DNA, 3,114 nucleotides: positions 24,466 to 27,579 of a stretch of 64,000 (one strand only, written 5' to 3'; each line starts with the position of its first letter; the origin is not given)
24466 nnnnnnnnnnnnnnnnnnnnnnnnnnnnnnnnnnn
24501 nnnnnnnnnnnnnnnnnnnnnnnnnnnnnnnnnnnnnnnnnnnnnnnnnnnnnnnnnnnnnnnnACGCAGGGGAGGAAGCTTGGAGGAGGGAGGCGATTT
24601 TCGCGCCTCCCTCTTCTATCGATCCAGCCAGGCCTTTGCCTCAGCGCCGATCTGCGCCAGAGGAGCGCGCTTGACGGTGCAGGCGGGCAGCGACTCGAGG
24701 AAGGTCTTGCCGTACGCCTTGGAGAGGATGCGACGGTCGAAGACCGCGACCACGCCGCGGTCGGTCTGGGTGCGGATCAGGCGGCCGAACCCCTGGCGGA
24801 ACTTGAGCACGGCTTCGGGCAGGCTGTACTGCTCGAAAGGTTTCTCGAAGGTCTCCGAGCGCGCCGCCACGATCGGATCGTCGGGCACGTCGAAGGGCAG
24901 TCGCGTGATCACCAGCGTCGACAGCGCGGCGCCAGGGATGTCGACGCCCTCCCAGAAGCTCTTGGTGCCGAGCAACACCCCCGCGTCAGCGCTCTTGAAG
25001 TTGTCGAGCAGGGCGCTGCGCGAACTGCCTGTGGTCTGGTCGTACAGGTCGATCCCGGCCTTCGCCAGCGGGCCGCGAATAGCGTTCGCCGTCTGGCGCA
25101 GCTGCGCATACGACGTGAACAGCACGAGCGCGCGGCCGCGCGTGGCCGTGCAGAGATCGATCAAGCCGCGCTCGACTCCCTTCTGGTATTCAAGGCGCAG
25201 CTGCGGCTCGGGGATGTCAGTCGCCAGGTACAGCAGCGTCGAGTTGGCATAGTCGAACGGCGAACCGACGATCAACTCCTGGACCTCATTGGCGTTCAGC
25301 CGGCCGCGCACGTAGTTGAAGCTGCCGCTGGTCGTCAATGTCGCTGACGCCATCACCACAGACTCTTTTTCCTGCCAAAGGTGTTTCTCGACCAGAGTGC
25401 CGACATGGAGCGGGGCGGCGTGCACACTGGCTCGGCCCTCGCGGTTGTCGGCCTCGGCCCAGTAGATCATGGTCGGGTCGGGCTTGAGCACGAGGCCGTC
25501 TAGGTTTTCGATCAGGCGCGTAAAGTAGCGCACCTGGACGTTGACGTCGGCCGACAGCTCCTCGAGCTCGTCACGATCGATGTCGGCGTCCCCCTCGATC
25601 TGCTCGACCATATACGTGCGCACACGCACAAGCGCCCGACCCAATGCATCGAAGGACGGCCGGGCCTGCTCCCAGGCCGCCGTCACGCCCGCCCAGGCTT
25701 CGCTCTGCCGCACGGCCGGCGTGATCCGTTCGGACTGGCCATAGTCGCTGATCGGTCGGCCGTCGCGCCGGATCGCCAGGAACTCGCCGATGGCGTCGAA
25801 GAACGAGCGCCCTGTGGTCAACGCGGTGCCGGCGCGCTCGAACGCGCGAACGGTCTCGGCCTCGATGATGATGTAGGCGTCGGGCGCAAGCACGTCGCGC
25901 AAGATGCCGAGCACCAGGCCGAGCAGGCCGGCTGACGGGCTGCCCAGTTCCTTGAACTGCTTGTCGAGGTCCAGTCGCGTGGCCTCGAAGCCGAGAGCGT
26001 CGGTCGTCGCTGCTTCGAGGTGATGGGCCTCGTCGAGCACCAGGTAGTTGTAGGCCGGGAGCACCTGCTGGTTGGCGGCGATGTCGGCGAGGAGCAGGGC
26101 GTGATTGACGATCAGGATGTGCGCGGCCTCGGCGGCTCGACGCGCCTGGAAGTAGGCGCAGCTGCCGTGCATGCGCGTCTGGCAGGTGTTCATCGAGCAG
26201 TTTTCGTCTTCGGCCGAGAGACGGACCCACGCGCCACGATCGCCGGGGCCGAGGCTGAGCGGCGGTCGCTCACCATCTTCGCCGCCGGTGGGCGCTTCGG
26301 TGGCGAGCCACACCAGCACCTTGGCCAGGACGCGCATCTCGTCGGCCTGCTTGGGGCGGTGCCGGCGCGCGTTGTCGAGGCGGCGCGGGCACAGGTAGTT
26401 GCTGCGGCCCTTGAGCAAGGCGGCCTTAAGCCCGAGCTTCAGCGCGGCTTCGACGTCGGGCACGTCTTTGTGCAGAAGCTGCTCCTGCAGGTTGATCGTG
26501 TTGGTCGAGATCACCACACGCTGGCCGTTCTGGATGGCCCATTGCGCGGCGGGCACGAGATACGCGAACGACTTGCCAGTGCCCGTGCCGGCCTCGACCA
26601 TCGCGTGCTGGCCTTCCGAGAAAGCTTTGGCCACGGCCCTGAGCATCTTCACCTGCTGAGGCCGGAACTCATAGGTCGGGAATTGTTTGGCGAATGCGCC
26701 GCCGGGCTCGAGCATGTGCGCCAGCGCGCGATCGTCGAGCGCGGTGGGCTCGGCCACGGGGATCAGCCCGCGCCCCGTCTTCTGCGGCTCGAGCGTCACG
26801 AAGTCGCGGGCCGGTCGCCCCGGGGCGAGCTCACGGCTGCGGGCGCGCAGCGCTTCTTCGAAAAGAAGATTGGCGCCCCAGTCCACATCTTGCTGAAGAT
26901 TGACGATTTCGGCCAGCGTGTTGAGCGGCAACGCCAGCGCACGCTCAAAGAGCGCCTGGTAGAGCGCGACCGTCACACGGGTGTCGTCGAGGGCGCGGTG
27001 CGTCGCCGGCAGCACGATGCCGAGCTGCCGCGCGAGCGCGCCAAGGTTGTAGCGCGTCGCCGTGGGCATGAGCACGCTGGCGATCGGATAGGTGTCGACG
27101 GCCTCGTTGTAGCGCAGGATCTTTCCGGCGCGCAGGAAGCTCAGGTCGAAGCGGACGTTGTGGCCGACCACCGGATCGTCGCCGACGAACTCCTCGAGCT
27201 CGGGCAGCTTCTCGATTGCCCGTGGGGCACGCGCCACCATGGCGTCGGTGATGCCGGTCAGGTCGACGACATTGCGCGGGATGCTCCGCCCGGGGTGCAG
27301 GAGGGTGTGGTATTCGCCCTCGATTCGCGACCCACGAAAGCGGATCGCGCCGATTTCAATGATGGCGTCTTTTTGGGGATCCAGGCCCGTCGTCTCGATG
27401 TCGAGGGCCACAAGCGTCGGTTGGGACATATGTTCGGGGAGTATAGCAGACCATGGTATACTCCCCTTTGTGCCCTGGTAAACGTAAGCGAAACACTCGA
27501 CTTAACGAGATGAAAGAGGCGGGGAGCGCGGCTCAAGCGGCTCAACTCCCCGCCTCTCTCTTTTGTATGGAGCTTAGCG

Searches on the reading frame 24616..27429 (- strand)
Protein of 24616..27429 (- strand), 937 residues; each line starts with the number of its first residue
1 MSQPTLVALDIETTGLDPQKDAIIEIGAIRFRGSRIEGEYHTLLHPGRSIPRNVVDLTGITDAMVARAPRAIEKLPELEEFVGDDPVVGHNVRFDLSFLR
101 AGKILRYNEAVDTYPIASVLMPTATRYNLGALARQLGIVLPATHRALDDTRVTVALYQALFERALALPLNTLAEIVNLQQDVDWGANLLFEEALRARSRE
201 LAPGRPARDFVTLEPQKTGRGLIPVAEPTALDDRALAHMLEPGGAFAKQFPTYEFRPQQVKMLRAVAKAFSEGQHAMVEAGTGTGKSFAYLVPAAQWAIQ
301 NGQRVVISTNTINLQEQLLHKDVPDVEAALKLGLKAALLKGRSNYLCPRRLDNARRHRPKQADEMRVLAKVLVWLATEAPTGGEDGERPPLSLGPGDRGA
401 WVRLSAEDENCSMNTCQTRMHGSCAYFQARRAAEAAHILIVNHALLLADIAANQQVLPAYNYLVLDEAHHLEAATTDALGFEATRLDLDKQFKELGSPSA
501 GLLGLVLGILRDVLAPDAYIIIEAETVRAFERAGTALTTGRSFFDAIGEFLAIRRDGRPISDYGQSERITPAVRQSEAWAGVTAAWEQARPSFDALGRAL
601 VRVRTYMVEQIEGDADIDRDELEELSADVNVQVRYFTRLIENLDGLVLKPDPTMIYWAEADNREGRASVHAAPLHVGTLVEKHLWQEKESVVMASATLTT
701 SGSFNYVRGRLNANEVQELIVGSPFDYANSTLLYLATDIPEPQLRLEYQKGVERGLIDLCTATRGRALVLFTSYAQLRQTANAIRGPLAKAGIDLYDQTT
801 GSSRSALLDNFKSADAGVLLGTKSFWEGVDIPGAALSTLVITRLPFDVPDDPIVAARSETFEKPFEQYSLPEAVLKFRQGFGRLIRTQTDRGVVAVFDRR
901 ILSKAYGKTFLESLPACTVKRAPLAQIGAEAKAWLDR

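Call 51: search_protein_families(library=pfam, proteins=[window:24616-27429:-], max_evalue=0.00001)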
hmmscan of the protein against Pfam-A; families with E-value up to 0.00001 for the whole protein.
window:24616-27429:- (937 aa): 5 families
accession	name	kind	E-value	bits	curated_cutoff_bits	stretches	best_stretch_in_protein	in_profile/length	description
PF13307.12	Helicase_C_2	-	2e-42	145.6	25.3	1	757-915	2-168/170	Helicase C-terminal domain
PF00929.31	RNase_T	-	5.7e-32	112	24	1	7-157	1-164/164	Exonuclease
PF00270.35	DEAD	-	2e-13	50.8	26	1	265-320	6-63/167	DEAD/DEAH box helicase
PF04851.21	ResIII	-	2.2e-08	34.7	22.5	0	253-320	2-71/164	Type III restriction enzyme, res subunit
PF06733.21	DEAD_2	-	1.2e-06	28.7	21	1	420-485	102-169/172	DEAD_2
